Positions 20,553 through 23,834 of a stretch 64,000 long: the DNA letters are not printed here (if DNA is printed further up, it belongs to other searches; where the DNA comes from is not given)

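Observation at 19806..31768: TetR-controlled operon couples a transhydroxylase-type Mo enzyme to a beta-diketone hydrolase, an ALDH and an acetoin-dehydrogenase-like complex: candidate uncharacterised polyphenol ring-cleavage route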

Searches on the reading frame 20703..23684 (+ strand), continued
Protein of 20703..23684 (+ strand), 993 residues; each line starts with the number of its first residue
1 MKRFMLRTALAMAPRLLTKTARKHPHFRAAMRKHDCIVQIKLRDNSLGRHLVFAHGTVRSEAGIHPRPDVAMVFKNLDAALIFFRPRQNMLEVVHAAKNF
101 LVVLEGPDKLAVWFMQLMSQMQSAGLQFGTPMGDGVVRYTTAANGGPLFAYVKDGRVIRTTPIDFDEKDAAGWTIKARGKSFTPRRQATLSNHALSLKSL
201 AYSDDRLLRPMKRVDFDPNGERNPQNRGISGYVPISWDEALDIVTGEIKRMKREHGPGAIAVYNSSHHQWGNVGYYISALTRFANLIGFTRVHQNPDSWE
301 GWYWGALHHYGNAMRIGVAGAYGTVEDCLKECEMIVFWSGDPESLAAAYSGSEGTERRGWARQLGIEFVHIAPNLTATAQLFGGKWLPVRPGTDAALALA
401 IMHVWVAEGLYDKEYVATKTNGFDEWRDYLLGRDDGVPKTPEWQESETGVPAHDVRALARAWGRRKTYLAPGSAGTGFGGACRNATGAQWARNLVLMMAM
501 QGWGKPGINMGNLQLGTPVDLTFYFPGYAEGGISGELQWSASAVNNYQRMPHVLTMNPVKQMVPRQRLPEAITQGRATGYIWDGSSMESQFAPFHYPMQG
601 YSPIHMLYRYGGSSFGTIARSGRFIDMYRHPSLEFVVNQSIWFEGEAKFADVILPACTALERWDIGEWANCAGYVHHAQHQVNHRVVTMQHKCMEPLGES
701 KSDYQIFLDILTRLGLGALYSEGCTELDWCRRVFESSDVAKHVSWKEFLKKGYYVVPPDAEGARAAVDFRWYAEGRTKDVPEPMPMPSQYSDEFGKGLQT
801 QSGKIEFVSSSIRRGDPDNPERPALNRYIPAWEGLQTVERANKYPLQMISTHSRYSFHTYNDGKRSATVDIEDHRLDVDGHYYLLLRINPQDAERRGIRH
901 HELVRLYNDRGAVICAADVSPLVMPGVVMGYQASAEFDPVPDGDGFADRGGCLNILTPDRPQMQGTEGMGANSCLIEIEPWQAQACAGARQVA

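Call 40: find_encoding_contigs(protein=P0007, flank=10000, max_places=1)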
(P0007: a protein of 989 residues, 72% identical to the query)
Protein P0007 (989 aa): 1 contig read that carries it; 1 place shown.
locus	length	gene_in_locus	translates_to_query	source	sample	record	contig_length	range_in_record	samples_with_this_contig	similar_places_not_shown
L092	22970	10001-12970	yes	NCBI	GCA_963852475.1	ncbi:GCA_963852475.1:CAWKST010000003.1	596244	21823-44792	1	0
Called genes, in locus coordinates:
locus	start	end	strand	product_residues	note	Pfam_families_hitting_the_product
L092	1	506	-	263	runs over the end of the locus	-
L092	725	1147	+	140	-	-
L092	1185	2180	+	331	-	PF07690:MFS_1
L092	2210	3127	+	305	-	PF18089:DAPG_hydrolase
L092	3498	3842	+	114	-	-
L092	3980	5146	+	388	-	PF01208:URO-D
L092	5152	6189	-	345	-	PF00355:Rieske, PF19112:VanA_C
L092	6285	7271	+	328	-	PF13518:HTH_28 (faint), PF00196:GerE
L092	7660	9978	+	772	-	PF07715:Plug, PF00593:TonB_dep_Rec_b-barrel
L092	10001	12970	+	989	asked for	PF21423:AhtL-like_1st, PF00384:Molybdopterin, PF01568:Molydop_binding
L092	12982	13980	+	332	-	PF08240:ADH_N, PF00107:ADH_zinc_N, PF13602:ADH_zinc_N_2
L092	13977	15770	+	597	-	PF02770:Acyl-CoA_dh_M, PF00441:Acyl-CoA_dh_1, PF08028:Acyl-CoA_dh_2 (weak), PF22924:ACOX_C_alpha1 (weak), PF12806:Acyl-CoA_dh_C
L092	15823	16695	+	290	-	PF13247:Fer4_11, PF13620:CarboxypepD_reg (weak)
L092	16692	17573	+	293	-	PF03446:NAD_binding_2, PF03807:F420_oxidored, PF14833:NAD_binding_11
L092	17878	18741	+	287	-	PF00378:ECH_1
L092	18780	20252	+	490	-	PF00171:Aldedh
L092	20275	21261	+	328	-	PF00676:E1_dh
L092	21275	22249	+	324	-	PF02779:Transket_pyr, PF02780:Transketolase_C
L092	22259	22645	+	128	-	PF00364:Biotin_lipoyl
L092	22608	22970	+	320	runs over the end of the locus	PF02817:E3_binding, PF00198:2-oxoacid_dh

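Call 91: search_protein_families(library=pfam, proteins=[L050:15470-16495:+, L050:16559-17857:+, L050:17854-18579:+, L050:19231-20160:+, L050:20162-21160:+, L050:7697-8695:+, L050:4954-6021:+, L050:2832-4010:+, L050:6018-6770:+, L050:4041-4961:+], max_evalue=0.0001)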
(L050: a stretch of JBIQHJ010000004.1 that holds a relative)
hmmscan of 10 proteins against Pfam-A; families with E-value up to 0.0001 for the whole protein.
L050:15470-16495:+ (341 aa): 1 family
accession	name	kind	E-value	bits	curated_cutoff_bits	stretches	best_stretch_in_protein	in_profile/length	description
PF13557.12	Phenol_MetA_deg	-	1.6e-68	231.8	22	1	88-337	1-242/242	Putative MetA-pathway of phenol degradation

L050:16559-17857:+ (432 aa): 2 families
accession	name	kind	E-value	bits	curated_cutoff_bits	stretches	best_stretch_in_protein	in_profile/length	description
PF13458.12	Peripla_BP_6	-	3.8e-32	112.7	31.7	1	43-382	2-323/343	Periplasmic binding protein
PF13433.12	Peripla_BP_5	-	5.9e-05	22.8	27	0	44-128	2-84/363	Periplasmic binding protein domain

L050:17854-18579:+ (241 aa): 1 family
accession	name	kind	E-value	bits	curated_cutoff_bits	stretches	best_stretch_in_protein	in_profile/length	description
PF00005.33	ABC_tran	-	1.5e-27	97.3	25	1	20-164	1-134/137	ABC transporter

L050:19231-20160:+ (309 aa): 0 families

L050:20162-21160:+ (332 aa): 1 family
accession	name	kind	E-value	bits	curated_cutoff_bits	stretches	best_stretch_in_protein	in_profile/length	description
PF02653.21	BPD_transp_2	-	3.5e-31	108.8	26.8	1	45-304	6-265/269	Branched-chain amino acid transport system / permease component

L050:7697-8695:+ (332 aa): 1 family
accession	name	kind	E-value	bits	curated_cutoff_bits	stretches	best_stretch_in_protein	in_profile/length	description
PF04909.20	Amidohydro_2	-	4.2e-30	105.9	26.4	1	22-329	1-288/289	Amidohydrolase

L050:4954-6021:+ (355 aa): 1 family
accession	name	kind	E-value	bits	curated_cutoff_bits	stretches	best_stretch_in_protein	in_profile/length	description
PF02653.21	BPD_transp_2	-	6.7e-28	98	26.8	1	63-308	4-249/269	Branched-chain amino acid transport system / permease component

L050:2832-4010:+ (392 aa): 3 families
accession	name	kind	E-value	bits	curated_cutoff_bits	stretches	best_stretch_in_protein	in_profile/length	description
PF13458.12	Peripla_BP_6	-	1.6e-75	255.3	31.7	1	28-364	1-341/343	Periplasmic binding protein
PF13433.12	Peripla_BP_5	-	1.2e-19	71.2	27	1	29-365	1-340/363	Periplasmic binding protein domain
PF01094.35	ANF_receptor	-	1.1e-08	35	25.4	1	59-360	16-349/353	Receptor family ligand binding region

L050:6018-6770:+ (250 aa): 2 families
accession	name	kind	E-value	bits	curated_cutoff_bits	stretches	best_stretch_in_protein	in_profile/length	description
PF00005.33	ABC_tran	-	5.9e-27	95.4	25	1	20-175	2-137/137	ABC transporter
PF12399.14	BCA_ABC_TP_C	-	2.8e-09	36.8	25.5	1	222-247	1-26/27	Branched-chain amino acid ATP-binding cassette transporter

L050:4041-4961:+ (306 aa): 1 family
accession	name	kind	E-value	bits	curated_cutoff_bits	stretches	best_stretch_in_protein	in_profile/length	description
PF02653.21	BPD_transp_2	-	5.1e-33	114.8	26.8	1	10-293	2-269/269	Branched-chain amino acid transport system / permease component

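Call 92: search_protein_families(library=pfam, proteins=[L058:20996-22861:-, L058:16751-17545:+, L058:14750-15301:-, L058:8412-9395:-, L058:6379-8175:+, L058:5781-6437:-, L058:4810-5757:-, L058:3748-4806:-, L058:1578-3035:-, L058:26-1246:+], max_evalue=0.0001)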
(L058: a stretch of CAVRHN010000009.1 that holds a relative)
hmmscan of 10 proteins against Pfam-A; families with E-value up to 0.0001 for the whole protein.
L058:20996-22861:- (621 aa): 3 families
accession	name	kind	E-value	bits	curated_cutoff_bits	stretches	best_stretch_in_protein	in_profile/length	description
PF00563.25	EAL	-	1.9e-78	263.5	31.3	1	348-583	2-236/236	EAL domain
PF00990.26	GGDEF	-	1.1e-49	168.7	23.8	1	171-327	1-160/161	Diguanylate cyclase, GGDEF domain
PF12860.13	PAS_7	-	2.6e-27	95.7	27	1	51-165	1-115/115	PAS fold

L058:16751-17545:+ (264 aa): 2 families
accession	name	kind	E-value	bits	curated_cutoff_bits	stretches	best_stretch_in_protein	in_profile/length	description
PF21306.2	TetR_C_40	-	3.9e-18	66.5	27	1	135-248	1-115/117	Tetracyclin repressor-like, C-terminal domain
PF00440.29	TetR_N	-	6.7e-13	48.6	24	1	68-113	1-46/47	Bacterial regulatory proteins, tetR family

L058:14750-15301:- (183 aa): 3 families
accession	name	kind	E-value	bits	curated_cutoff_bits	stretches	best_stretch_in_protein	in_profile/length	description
PF03205.20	MobB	-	4.2e-49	166.3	26.6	1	13-145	1-133/133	Molybdopterin guanine dinucleotide synthesis protein B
PF03308.22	MeaB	-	4e-05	23.2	23.1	1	5-43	27-65/273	Methylmalonyl Co-A mutase-associated GTPase MeaB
PF02492.25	cobW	-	9.9e-05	22.4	20.7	0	13-111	2-91/180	CobW/HypB/UreG, nucleotide-binding domain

L058:8412-9395:- (327 aa): 0 families

L058:6379-8175:+ (598 aa): 2 families
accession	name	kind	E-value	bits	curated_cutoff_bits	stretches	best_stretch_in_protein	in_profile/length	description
PF01494.25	FAD_binding_3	-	4.1e-68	230.6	22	1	71-404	2-347/349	FAD binding domain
PF05834.18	Lycopene_cycl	-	2.4e-06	27.3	23.4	1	72-268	1-174/380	Lycopene cyclase protein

L058:5781-6437:- (218 aa): 2 families
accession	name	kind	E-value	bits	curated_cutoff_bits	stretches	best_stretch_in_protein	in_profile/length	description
PF21306.2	TetR_C_40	-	2.6e-12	47.7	27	1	91-205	1-117/117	Tetracyclin repressor-like, C-terminal domain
PF00440.29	TetR_N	-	9e-09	35.4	24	1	24-66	1-43/47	Bacterial regulatory proteins, tetR family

L058:4810-5757:- (315 aa): 1 family
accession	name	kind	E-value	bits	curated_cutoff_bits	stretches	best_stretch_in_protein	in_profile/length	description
PF01557.24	FAA_hydrolase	-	2.9e-50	171.3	23.9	1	72-314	2-213/214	Fumarylacetoacetate (FAA) hydrolase C-terminal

L058:3748-4806:- (352 aa): 2 families
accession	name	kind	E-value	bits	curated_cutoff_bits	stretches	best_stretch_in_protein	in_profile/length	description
PF08240.17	ADH_N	-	6.1e-13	49.4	23.5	1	42-136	2-86/104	Alcohol dehydrogenase GroES-like domain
PF13602.12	ADH_zinc_N_2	-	3.5e-09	38.1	27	1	210-344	2-127/134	Zinc-binding dehydrogenase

L058:1578-3035:- (485 aa): 1 family
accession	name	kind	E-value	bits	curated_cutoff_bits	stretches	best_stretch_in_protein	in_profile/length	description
PF10009.15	DUF2252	-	2.8e-132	441.9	22.3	1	83-471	1-391/392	Uncharacterized protein conserved in bacteria (DUF2252)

L058:26-1246:+ (406 aa): 3 families
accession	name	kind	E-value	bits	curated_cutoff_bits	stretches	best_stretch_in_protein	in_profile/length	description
PF00990.26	GGDEF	-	8.1e-48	162.7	23.8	1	78-233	1-160/161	Diguanylate cyclase, GGDEF domain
PF00563.25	EAL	-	8.4e-37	127.2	31.3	1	254-400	2-147/236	EAL domain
PF12860.13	PAS_7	-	1.2e-09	38.8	27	1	2-72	45-115/115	PAS fold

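Call 93: search_solved_structures(query=L050:7697-8695:+, max_evalue=1e-10)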
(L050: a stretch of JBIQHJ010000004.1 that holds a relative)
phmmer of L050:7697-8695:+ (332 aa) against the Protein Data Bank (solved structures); distinct sequences matched with E-value up to 1e-10: 21.
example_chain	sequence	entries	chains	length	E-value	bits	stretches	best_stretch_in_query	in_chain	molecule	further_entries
2f6k_A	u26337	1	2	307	2.7e-32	115.5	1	20-327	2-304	metal-dependent hydrolase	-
4hjw_A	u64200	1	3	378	4.9e-21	78.5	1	56-299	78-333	Uracil-5-carboxylate decarboxylase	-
4icm_A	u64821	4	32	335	5.2e-21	78.4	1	60-328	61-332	5-carboxyvanillate decarboxylase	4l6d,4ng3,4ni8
4hk5_A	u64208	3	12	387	2.5e-19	72.9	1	59-298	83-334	Uracil-5-carboxylate decarboxylase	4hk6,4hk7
4lak_A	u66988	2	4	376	1.2e-18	70.6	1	59-298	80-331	Uracil-5-carboxylate decarboxylase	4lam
4lal_A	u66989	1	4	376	3.2e-18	69.2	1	59-298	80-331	Uracil-5-carboxylate decarboxylase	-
4lan_A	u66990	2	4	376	5e-18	68.6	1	59-298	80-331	Uracil-5-carboxylate decarboxylase | Cordyceps militaris IDCase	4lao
4ign_A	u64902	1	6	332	3.9e-15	59.1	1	54-294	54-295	2-amino-3-carboxymuconate-6-semialdehyde decarboxylase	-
4igm_A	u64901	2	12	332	4.9e-15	58.8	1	54-294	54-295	2-amino-3-carboxymuconate-6-semialdehyde decarboxylase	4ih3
4ofc_A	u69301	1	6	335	5.1e-15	58.7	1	54-294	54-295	2-amino-3-carboxymuconate-6-semialdehyde decarboxylase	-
2wm1_A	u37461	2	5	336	5.1e-15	58.7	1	54-294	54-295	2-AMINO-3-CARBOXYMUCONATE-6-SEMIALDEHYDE DECARBOXYLASE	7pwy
8yt2_A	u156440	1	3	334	4.7e-14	55.5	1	84-295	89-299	2-amino-3-carboxymuconate 6-semialdehyde decarboxylase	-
4ifk_B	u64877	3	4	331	1.6e-13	53.8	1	84-295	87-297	2-amino-3-carboxymuconate 6-semialdehyde decarboxylase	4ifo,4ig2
2hbv_A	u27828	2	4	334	1.9e-13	53.6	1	84-295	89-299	2-amino-3-carboxymuconate 6-semialdehyde decarboxylase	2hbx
6mgs_A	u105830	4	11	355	2.2e-13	53.4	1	84-295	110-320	2-amino-3-carboxymuconate 6-semialdehyde decarboxylase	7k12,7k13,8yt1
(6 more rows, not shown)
